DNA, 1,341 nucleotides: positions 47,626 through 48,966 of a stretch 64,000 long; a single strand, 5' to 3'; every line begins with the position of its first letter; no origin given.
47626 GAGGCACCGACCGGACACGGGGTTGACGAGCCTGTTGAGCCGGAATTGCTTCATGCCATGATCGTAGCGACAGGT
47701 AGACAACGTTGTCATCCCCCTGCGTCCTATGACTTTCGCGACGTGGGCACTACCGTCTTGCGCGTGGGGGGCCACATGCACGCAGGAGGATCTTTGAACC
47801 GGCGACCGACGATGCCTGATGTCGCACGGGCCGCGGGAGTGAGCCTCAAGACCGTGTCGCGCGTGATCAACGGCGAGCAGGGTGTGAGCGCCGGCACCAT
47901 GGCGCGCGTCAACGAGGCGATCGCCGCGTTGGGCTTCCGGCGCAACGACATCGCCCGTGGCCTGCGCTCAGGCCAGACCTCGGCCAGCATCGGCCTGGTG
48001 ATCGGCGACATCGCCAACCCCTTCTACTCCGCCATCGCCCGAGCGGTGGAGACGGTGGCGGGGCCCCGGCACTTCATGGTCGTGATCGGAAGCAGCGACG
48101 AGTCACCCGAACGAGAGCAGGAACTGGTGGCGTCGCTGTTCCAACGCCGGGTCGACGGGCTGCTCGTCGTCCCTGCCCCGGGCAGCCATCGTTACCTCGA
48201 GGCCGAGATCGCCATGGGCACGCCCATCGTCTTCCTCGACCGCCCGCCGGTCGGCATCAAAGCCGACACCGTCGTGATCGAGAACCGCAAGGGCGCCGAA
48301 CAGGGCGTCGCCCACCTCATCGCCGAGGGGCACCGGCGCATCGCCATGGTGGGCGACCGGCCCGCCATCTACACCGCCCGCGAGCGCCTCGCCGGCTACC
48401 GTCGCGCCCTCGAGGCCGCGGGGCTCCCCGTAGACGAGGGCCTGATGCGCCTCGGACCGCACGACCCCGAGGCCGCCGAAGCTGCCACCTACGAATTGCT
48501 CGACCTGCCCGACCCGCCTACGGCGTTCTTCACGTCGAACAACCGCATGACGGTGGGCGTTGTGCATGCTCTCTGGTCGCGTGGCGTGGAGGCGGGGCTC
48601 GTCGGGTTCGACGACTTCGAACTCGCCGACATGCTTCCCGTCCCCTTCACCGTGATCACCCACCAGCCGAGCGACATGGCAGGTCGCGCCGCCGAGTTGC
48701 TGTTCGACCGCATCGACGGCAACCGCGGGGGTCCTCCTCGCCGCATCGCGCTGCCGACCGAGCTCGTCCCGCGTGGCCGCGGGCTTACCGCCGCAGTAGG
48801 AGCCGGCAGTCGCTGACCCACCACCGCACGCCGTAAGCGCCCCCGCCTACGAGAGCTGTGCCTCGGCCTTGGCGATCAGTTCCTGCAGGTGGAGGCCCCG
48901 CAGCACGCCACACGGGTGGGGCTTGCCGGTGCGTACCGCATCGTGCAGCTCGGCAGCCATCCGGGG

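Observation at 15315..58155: Seven intergenic copies of a 14-bp palindrome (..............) define a dispersed LacI-type regulon that couples sugar and acyl-CoA genes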

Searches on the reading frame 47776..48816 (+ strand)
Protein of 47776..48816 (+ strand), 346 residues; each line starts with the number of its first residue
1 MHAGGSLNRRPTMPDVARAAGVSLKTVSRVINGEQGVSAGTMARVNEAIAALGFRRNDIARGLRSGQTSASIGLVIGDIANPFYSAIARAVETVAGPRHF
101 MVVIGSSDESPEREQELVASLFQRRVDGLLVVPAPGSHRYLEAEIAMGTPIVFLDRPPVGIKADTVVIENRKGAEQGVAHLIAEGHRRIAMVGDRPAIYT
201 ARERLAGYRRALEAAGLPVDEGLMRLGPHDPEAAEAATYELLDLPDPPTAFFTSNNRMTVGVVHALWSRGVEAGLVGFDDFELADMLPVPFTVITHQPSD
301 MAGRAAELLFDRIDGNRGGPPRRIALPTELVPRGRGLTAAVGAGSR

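Call 8: search_protein_families(library=pfam, proteins=[window:47776-48816:+])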
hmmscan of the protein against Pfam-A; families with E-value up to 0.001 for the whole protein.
window:47776-48816:+ (346 aa): 4 families
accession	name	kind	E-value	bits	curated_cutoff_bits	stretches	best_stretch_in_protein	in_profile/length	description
PF13377.12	Peripla_BP_3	-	9.2e-27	94.6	26.5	1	178-334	1-165/167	Periplasmic binding protein-like domain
PF00532.27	Peripla_BP_1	-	5.2e-22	79.1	22.2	1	70-273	2-209/281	Periplasmic binding proteins and sugar binding domain of LacI family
PF00356.27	LacI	-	8.4e-16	57.9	27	1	12-57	1-46/46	Bacterial regulatory proteins, lacI family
PF13407.12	Peripla_BP_4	-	5.3e-12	46.3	35.1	1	72-280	1-218/258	Periplasmic binding protein domain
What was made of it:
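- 47812..48816 (+): LacI-family repressor gene (334 aa), a probable ManR-like mannose/mannoside regulator and the only LacI gene in the window. Pfam LacI HTH plus Peripla_BP_1/3/4 (call 8).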

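Call 12: find_encoding_contigs(protein=window:47776-48816:+, flank=10000, max_places=6)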
Protein window:47776-48816:+ (346 aa): no gene with exactly this product is on record in the collection.
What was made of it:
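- Tried and rejected: My first look-up used a start codon that was too long and failed (call 12).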

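Call 13: find_homologous_proteins(query=window:47776-48816:+, max_evalue=1e-30)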
Query window:47776-48816:+ (346 aa): 7189 proteins with E <= 1e-30 among 8000 candidates; the best 120 are listed.
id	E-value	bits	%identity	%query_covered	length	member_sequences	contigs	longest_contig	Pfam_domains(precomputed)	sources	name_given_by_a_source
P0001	4.3e-212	721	100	97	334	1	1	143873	PF13377.13,PF00532.28,PF00356.28,PF13407.13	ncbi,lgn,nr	ncbi:MAG TPA: LacI family DNA-binding transcriptional regulator [Acidimicrobiales bacterium]|nr:LacI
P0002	3.3e-144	498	71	93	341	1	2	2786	PF13377.13,PF00532.28,PF00356.28,PF13407.13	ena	-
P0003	7.7e-137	474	68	94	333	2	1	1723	PF13377.13,PF00532.28,PF00356.28,PF13407.13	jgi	jgi:LacI family transcriptional regulator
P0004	3.5e-136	472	68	93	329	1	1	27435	PF13377.13,PF00532.28,PF00356.28,PF13407.13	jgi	-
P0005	7.1e-132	458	66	95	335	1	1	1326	PF13377.13,PF00532.28,PF00356.28,PF13407.13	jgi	jgi:LacI family transcriptional regulator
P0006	1.3e-129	450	66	93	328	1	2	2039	PF13377.13,PF00532.28,PF00356.28,PF13407.13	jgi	jgi:LacI family transcriptional regulator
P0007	9.7e-127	441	65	94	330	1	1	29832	PF13377.13,PF00532.28,PF00356.28,PF13407.13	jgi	jgi:LacI family transcriptional regulator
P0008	1.2e-124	434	63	98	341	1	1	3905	PF13377.13,PF00532.28,PF00356.28,PF13407.13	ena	-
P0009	1.3e-124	434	62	95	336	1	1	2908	PF13377.13,PF00532.28,PF00356.28,PF13407.13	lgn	-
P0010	4.1e-122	426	63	94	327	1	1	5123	PF13377.13,PF00532.28,PF00356.28,PF13407.13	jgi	jgi:LacI family transcriptional regulator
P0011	4.6e-120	419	63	94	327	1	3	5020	PF13377.13,PF00532.28,PF00356.28,PF13407.13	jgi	jgi:LacI family transcriptional regulator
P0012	5.5e-120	419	62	94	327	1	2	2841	PF13377.13,PF00532.28,PF00356.28,PF13407.13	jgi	jgi:LacI family transcriptional regulator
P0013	6.0e-120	418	63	94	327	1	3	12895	PF13377.13,PF00532.28,PF00356.28,PF13407.13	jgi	jgi:LacI family transcriptional regulator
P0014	8.0e-120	418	62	94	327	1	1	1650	PF13377.13,PF00532.28,PF00356.28,PF13407.13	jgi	jgi:LacI family transcriptional regulator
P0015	1.1e-119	418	62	94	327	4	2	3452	PF13377.13,PF00532.28,PF00356.28,PF13407.13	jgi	jgi:LacI family transcriptional regulator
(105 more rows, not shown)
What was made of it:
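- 47812..48816 (+): 100% identical to P0001, annotated as LacI family regulator of an Acidimicrobiales MAG (call 13).
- On CcpA/cre global catabolite control: The source is an Acidimicrobiales MAG (call 13).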

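Call 15: find_related_loci(query=A1, collection=genome_contigs, flank=10000)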
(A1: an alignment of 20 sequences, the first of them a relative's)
Query A1 (334 aa) in genome_contigs; peptide patterns used: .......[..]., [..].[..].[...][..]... (x = any residue, [..] = any of these).
600 stretches matched a pattern (row limit reached: there are more); 592 encode a relative of the query (tblastn E <= 1e-3); the best 80 are kept; 80 distinct loci.
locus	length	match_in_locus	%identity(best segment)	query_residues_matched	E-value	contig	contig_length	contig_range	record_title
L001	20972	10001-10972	68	1-324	2e-143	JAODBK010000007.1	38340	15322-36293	MAG: Acidimicrobiales bacterium isolate RYN_50 scaffold_145230, whole genome shotgun sequence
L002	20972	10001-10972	61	1-324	1e-119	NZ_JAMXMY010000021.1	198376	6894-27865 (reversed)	Actinoallomurus purpureus strain KCTC 19541 NODE_21_length_198376_cov_13.218907, whole genome shotgun sequence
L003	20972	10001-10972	61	1-324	2e-114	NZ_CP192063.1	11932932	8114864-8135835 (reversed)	Actinoallomurus sp. CA-150999 chromosome, complete genome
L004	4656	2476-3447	59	1-324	3e-115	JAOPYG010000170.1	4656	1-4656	MAG: Actinoallomurus sp. isolate RYN_221 scaffold_137762, whole genome shotgun sequence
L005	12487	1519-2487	57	1-324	8e-112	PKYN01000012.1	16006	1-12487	MAG: Actinomycetota bacterium isolate palsa_644 73.20120500_P19.14_contig_593, whole genome shotgun sequence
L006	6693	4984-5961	57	1-327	3e-111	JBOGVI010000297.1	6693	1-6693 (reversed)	MAG: Actinomycetota bacterium isolate M3-S_metabat2.bin.172 k127_2175512, whole genome shotgun sequence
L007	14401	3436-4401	58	1-324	3e-110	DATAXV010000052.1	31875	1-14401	MAG TPA_asm: Candidatus Dormiibacterota bacterium isolate SMAG_U5662 k141_971348, whole genome shotgun sequence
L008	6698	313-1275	58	1-324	2e-109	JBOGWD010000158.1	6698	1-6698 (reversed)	MAG: Actinomycetota bacterium isolate M3-S_maxbin2.bin.153 k127_1643329, whole genome shotgun sequence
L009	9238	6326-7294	54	1-324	5e-106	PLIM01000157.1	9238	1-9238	MAG: Acidimicrobiaceae bacterium isolate bog_560 73.20110800_S1D.17_contig_6, whole genome shotgun sequence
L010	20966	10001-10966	58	3-324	3e-105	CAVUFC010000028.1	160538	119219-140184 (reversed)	MAG: uncultured Solirubrobacteraceae bacterium isolate MFD04944.bin.2.43 genome assembly, contig: contig_54212, whole ge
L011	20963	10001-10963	57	1-322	5e-105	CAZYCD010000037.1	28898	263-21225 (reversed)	MAG TPA_asm: uncultured Micromonosporaceae bacterium isolate SRP272529_co2_304 genome assembly, contig: NODE_2449_length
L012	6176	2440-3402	51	1-322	8e-105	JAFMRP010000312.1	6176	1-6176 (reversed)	MAG: Ktedonobacteraceae bacterium isolate Bacteria.bin_36 NODE_7024_length_6176_cov_0.874814, whole genome shotgun seque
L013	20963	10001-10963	57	1-322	3e-103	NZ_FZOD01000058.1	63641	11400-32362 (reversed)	Streptosporangium subroseum strain CGMCC 4.2132, whole genome shotgun sequence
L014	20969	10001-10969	54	1-324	4e-103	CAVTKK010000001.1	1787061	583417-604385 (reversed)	MAG: uncultured Acidimicrobiaceae bacterium isolate MFD05512.bin.2.189 genome assembly, contig: contig_17053, whole geno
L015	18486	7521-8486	56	1-324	2e-102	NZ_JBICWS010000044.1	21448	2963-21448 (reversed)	Streptomyces sp. NPDC048516 NPDC048516_56_D1.ctg-0044, whole genome shotgun sequence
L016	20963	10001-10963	55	1-322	4e-102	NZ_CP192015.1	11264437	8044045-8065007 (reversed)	Dactylosporangium sp. CS-047395 chromosome, complete genome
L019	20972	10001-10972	58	1-324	3e-101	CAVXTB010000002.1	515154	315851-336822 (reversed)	MAG: uncultured Actinomycetes bacterium isolate MFD04944.bin.2.197 genome assembly, contig: contig_12253, whole genome s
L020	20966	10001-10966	56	1-324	8e-101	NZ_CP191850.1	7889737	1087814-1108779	Streptomyces kronopolitis strain CA-126529 chromosome, complete genome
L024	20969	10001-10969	58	1-324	8e-100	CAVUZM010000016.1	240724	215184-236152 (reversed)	MAG: uncultured Actinomycetes bacterium isolate MFD04428.bin.2.117 genome assembly, contig: contig_34920, whole genome s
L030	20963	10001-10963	52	1-322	6e-99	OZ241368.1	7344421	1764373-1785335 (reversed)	MAG: Kineosporiaceae bacterium isolate f3d55d8a-6d83-4f39-bc74-0c9fe6c35211 genome assembly, chromosome: 1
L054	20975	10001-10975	55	1-324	6e-97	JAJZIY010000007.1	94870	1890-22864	MAG: Actinomycetes bacterium isolate LSA5.bin104 NODE_205_length_94870_cov_5.131028, whole genome shotgun sequence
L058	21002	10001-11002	53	1-324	1e-96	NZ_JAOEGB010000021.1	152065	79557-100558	Planotetraspora sp. A-T 1434 21, whole genome shotgun sequence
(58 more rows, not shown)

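Call 22: search_protein_families(library=pfam, proteins=[L020:8851-9807:-, L020:6790-8769:+, L002:11009-11761:+, L002:11842-12864:+, L002:12879-13838:+, L019:8707-9759:+, L019:10987-11979:+, L019:11958-13304:+, L016:4284-9833:-, L058:14734-16692:+])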
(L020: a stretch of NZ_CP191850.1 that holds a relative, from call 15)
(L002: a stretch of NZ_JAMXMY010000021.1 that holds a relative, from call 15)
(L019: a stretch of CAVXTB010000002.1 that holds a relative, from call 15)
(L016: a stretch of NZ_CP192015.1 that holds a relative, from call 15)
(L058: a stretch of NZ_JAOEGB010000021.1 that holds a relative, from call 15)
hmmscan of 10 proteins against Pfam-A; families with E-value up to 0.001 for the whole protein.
L020:8851-9807:- (318 aa): 1 family
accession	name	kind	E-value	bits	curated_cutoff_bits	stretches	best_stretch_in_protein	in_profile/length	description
PF00480.26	ROK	-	2.8e-61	208.1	22.9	1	7-307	2-293/294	ROK family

L020:6790-8769:+ (659 aa): 5 families
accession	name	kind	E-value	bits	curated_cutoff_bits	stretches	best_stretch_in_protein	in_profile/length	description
PF16499.11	Melibiase_2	-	1e-80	271.5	23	1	37-304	1-284/284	Alpha galactosidase A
PF08305.17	NPCBM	-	5.1e-49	166.3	23.9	1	517-657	2-136/137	NPCBM/NEW2 domain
PF17801.7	Melibiase_C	-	4.3e-19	68.8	22.9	1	321-391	6-71/71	Alpha galactosidase C-terminal beta sandwich domain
PF10633.15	NPCBM_assoc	-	5.9e-18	65.3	24.4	1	415-491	2-77/78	NPCBM-associated, NEW3 domain of alpha-galactosidase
PF02065.24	Melibiase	-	1e-05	25.2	27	1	38-124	41-123/347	Melibiase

L002:11009-11761:+ (250 aa): 7 families
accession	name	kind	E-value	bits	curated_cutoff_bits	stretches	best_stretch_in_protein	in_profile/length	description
PF00005.33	ABC_tran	-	2.7e-31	109.4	25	1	22-174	2-137/137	ABC transporter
PF13304.12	AAA_21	-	9.4e-09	36.2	27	1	34-57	2-25/304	AAA domain, putative AbiEii toxin, Type IV TA system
PF02463.25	SMC_N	-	9.3e-07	28.9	40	0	135-208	126-202/220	RecF/RecN/SMC N terminal domain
PF13191.12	AAA_16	-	5.2e-06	27.5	32.6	1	21-137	15-104/167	AAA ATPase domain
PF13555.12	AAA_29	-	0.00014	22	27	1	25-58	16-49/61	P-loop containing region of AAA domain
PF09818.15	ABC_ATPase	-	0.00047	19.7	23.2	0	145-218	157-246/283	P-loop domain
PF13604.12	AAA_30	-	0.00056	20.1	27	0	23-202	10-123/191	AAA domain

L002:11842-12864:+ (340 aa): 1 family
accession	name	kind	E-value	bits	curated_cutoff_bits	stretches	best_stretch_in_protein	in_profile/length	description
PF02653.21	BPD_transp_2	-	9.4e-32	110.6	26.8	1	55-326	2-268/269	Branched-chain amino acid transport system / permease component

L002:12879-13838:+ (319 aa): 3 families
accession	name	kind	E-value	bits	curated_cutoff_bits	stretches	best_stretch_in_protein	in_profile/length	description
PF13407.12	Peripla_BP_4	-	4.3e-56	190.8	35.1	1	39-287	8-257/258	Periplasmic binding protein domain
PF00532.27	Peripla_BP_1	-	1.5e-14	54.6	22.2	1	30-244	2-213/281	Periplasmic binding proteins and sugar binding domain of LacI family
PF13377.12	Peripla_BP_3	-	1.6e-05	25.5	26.5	0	159-292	15-153/167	Periplasmic binding protein-like domain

L019:8707-9759:+ (350 aa): 2 families
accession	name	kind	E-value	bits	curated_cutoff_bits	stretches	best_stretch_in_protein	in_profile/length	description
PF00294.29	PfkB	-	2.6e-42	145.7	25.8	1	10-296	12-293/302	pfkB family carbohydrate kinase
PF08543.17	Phos_pyr_kin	-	4.6e-05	23.4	27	1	175-284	118-223/246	Phosphomethylpyrimidine kinase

L019:10987-11979:+ (330 aa): 2 families
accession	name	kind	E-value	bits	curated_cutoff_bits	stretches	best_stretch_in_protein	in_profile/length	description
PF07883.17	Cupin_2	-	1.2e-05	25.4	27.2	0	169-188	37-56/70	Cupin domain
PF12852.13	Cupin_6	-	8.2e-05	22.9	26.7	0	153-190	45-76/183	Cupin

L019:11958-13304:+ (448 aa): 2 families
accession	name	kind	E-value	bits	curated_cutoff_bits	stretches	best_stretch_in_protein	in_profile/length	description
PF00370.27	FGGY_N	-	7.1e-30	104.8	28.8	1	11-217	2-219/245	FGGY family of carbohydrate kinases, N-terminal domain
PF01869.26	BcrAD_BadFG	-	6.6e-05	23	31.5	0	12-89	1-77/271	BadF/BadG/BcrA/BcrD ATPase family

L016:4284-9833:- (1849 aa): 5 families
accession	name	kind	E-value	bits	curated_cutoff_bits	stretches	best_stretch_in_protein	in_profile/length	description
PF07971.18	Glyco_hydro_92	-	4.2e-137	458.3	24.6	1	619-1121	1-464/464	Glycosyl hydrolase family 92 catalytic domain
PF17678.7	Glyco_hydro_92N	-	2.3e-28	100.1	34.5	1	401-596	1-200/236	Glycosyl hydrolase family 92 N-terminal domain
PF00754.31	F5_F8_type_C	-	1.4e-13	51.5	28.2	1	88-200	2-117/127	F5/8 type C domain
PF22633.2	F5_F8_type_C_2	-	1e-10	42.5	27.8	1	104-188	3-86/91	NedA-like, galactose-binding domain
PF00801.26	PKD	-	1.1e-05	25.7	23.5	1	1612-1669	27-80/80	PKD domain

L058:14734-16692:+ (652 aa): 3 families
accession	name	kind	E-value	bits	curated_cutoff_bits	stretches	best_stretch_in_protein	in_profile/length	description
PF00005.33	ABC_tran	-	8.4e-33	114.3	25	1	424-575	1-137/137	ABC transporter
PF02463.25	SMC_N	-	1.8e-07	31.3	40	1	542-617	132-211/220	RecF/RecN/SMC N terminal domain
PF13304.12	AAA_21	-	5.3e-07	30.4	27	0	437-458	2-23/304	AAA domain, putative AbiEii toxin, Type IV TA system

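Call 25: search_protein_families(library=ncbifam, proteins=[window:47776-48816:+], max_evalue=0.00001)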
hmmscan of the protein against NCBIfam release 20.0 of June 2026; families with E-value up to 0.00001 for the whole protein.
window:47776-48816:+ (346 aa): 18 families
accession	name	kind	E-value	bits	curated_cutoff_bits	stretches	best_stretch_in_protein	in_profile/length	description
NF007743.0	PRK10423.1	equivalog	4.3e-54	183.8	531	1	12-334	3-328/330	ribose operon transcriptional repressor RbsR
TIGR02417.1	fruct_sucro_rep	subfamily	4.6e-48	164.1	389.55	1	12-330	1-323/327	D-fructose-responsive transcription factor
TIGR01481.1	ccpA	equivalog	2.5e-47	161.9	442.35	1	12-300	4-294/330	catabolite control protein A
NF047341.1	lactose_RbsR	equivalog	2.7e-47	161.7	382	1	12-333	4-325/331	ribose utilization transcriptional repressor RbsR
NF008269.0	PRK11041.1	equivalog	2.8e-45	154.8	436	1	11-323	10-325/342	DNA-binding transcriptional regulator CytR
NF007449.0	PRK10014.1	subfamily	5.3e-44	150.6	310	1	8-330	4-338/342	Mal regulon transcriptional regulator MalI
NF008452.0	PRK11303.1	equivalog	7.5e-44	150.3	385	1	13-318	3-313/332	catabolite repressor/activator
NF008002.0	PRK10727.1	equivalog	1.9e-43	148.9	557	1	12-310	3-304/341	HTH-type transcriptional regulator GalR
NF051853.1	TransRegUriRCory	equivalog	4.6e-42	144.3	550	1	11-333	1-321/327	transcriptional regulator UriR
NF007979.0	PRK10703.1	equivalog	3.4e-41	141.5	501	1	12-333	3-328/341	HTH-type transcriptional repressor PurR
NF007706.0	PRK10401.1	equivalog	3.7e-41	141.6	555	1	12-316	3-310/346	HTH-type transcriptional regulator GalS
NF007075.0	PRK09526.1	subfamily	8.1e-41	140.1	340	1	10-334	5-329/358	LacI family DNA-binding transcriptional regulator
NF052440.1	TransRegGNTRPSEAE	equivalog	4.9e-35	121.2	400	1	9-331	4-328/333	HTH-type transcriptional regulator GntR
NF011563.0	PRK14987.1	equivalog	5.2e-20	71.9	433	1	9-285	4-281/331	gluconate operon transcriptional repressor GntR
NF047913.1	TransRegIdnR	equivalog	9.8e-17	61.2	500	1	8-316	3-312/331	DNA-binding transcriptional regulator IdnR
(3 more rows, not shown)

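Call 27: search_protein_families(library=pfam, proteins=[L005:648-1403:+, L005:4935-5918:+, L006:4024-4722:-, L009:2791-3627:+, L013:11694-13241:+, L014:8933-9829:-, L024:9183-9968:+, L030:14207-15478:-, L054:8247-9539:-, L058:13244-14515:-])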
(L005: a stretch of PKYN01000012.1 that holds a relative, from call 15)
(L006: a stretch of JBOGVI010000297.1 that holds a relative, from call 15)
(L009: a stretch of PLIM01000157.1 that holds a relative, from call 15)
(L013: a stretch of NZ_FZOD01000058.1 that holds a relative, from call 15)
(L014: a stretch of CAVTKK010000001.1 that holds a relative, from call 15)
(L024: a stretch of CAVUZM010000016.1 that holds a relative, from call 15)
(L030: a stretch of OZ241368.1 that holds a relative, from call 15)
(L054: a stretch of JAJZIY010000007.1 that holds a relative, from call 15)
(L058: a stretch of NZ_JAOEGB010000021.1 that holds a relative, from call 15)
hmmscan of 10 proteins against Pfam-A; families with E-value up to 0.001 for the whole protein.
L005:648-1403:+ (251 aa): 6 families
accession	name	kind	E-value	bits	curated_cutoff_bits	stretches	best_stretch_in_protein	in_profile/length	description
PF00005.33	ABC_tran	-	6.7e-29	101.7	25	1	22-176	3-137/137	ABC transporter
PF13304.12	AAA_21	-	2.5e-08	34.8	27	1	32-54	1-23/304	AAA domain, putative AbiEii toxin, Type IV TA system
PF02463.25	SMC_N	-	1.5e-07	31.5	40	1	31-217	25-208/220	RecF/RecN/SMC N terminal domain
PF09818.15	ABC_ATPase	-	2.4e-07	30.5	23.2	0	140-220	150-246/283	P-loop domain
PF13555.12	AAA_29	-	0.00014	22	27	1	25-53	17-45/61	P-loop containing region of AAA domain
PF13476.12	AAA_23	-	0.00025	22.2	27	1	12-52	9-41/201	AAA domain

L005:4935-5918:+ (327 aa): 3 families
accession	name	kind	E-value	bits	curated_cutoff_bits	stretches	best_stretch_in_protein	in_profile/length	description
PF13407.12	Peripla_BP_4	-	3.2e-59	201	35.1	1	42-293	4-255/258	Periplasmic binding protein domain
PF00532.27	Peripla_BP_1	-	1.2e-11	45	22.2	1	40-249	5-211/281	Periplasmic binding proteins and sugar binding domain of LacI family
PF13377.12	Peripla_BP_3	-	7.3e-05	23.3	26.5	0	169-309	19-161/167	Periplasmic binding protein-like domain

L006:4024-4722:- (232 aa): 3 families
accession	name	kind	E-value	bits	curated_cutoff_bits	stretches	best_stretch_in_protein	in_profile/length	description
PF00106.31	adh_short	-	3e-42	144.7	26.6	1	5-189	2-187/195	short chain dehydrogenase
PF13561.12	adh_short_C2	-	2.5e-26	93.2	27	1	13-189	6-181/236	Enoyl-(Acyl carrier protein) reductase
PF08659.16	KR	-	1.9e-16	61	22.6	1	6-174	3-173/180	KR domain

L009:2791-3627:+ (278 aa): 4 families
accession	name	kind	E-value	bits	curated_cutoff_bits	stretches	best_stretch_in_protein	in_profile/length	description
PF00005.33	ABC_tran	-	1.4e-31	110.4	25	1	43-199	1-137/137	ABC transporter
PF13304.12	AAA_21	-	2.6e-08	34.7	27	0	55-81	1-44/304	AAA domain, putative AbiEii toxin, Type IV TA system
PF02463.25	SMC_N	-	4.7e-05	23.4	40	0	162-241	135-209/220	RecF/RecN/SMC N terminal domain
PF13476.12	AAA_23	-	0.0005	21.2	27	1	40-77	10-43/201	AAA domain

L013:11694-13241:+ (515 aa): 3 families
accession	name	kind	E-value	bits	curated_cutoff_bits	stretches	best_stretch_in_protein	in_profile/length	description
PF00005.33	ABC_tran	-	6.7e-51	172.9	25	2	23-174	1-137/137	ABC transporter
PF13304.12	AAA_21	-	4.9e-10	40.4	27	0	35-54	1-20/304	AAA domain, putative AbiEii toxin, Type IV TA system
PF02463.25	SMC_N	-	4.9e-05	23.3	40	0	156-217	147-211/220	RecF/RecN/SMC N terminal domain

L014:8933-9829:- (298 aa): 2 families
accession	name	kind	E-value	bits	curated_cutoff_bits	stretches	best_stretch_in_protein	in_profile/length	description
PF00005.33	ABC_tran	-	9.3e-31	107.7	25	1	51-207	1-137/137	ABC transporter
PF13304.12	AAA_21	-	2.6e-05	24.9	27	0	64-89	2-26/304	AAA domain, putative AbiEii toxin, Type IV TA system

L024:9183-9968:+ (261 aa): 5 families
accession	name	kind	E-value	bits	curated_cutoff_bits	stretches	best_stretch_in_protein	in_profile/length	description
PF00005.33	ABC_tran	-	9.8e-28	97.9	25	1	25-180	2-137/137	ABC transporter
PF02463.25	SMC_N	-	3.6e-05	23.7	40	0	35-55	25-45/220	RecF/RecN/SMC N terminal domain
PF13304.12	AAA_21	-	0.00014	22.5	27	1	36-62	1-30/304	AAA domain, putative AbiEii toxin, Type IV TA system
PF09818.15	ABC_ATPase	-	0.00014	21.4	23.2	0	33-64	78-110/283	P-loop domain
PF13555.12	AAA_29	-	0.00055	20.1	27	0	31-51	19-39/61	P-loop containing region of AAA domain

L030:14207-15478:- (423 aa): 2 families
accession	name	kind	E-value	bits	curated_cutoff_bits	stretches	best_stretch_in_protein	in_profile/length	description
PF01547.30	SBP_bac_1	-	1.3e-28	101.3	26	1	52-340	7-307/307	Bacterial extracellular solute-binding protein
PF13416.11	SBP_bac_8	-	4.7e-22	79.5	27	1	84-363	24-274/279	Bacterial extracellular solute-binding protein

L054:8247-9539:- (430 aa): 1 family
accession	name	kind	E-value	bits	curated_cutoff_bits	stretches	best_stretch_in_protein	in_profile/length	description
PF07221.17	GlcNAc_2-epim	-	1.1e-100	337.8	23.4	1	50-405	1-347/347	N-acylglucosamine 2-epimerase (GlcNAc 2-epimerase)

L058:13244-14515:- (423 aa): 1 family
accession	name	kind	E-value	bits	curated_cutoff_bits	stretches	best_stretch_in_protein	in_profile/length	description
PF13416.11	SBP_bac_8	-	4.5e-24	86.1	27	1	57-357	6-267/279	Bacterial extracellular solute-binding protein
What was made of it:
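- On ManR-type (mannose/mannoside) LacI regulon, incl. SsManR: Mannose-isomerase/epimerase family gene in L054 (call 27).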

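Call 50: find_encoding_contigs(protein=P0001, flank=10000, max_places=3)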
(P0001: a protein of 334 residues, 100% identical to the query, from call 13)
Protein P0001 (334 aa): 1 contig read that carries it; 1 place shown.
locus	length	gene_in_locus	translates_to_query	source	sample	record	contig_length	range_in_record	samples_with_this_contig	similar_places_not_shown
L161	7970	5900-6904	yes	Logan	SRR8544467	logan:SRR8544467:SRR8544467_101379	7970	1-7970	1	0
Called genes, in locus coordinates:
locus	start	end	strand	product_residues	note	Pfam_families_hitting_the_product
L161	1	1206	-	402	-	?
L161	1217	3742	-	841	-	PF02837:Glyco_hydro_2_N (weak), PF22666:Glyco_hydro_2_N2, PF00703:Glyco_hydro_2, PF17786:Mannosidase_ig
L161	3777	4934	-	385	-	PF01408:GFO_IDH_MocA, PF22725:GFO_IDH_MocA_C3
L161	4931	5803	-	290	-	PF01791:DeoC, PF22649:Cgl0159 (weak)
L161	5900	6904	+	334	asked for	PF00356:LacI, PF00532:Peripla_BP_1, PF13407:Peripla_BP_4, PF13377:Peripla_BP_3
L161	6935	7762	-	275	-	PF01408:GFO_IDH_MocA, PF22725:GFO_IDH_MocA_C3 (weak)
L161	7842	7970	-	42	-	?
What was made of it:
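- Checked: One caveat: the public gene call for the aldolase starts at window 47715, which would put e inside its first codons (call 50).
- Tried and rejected: Only a 7,970-bp Logan contig of the same sequence is retrievable (call 50).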
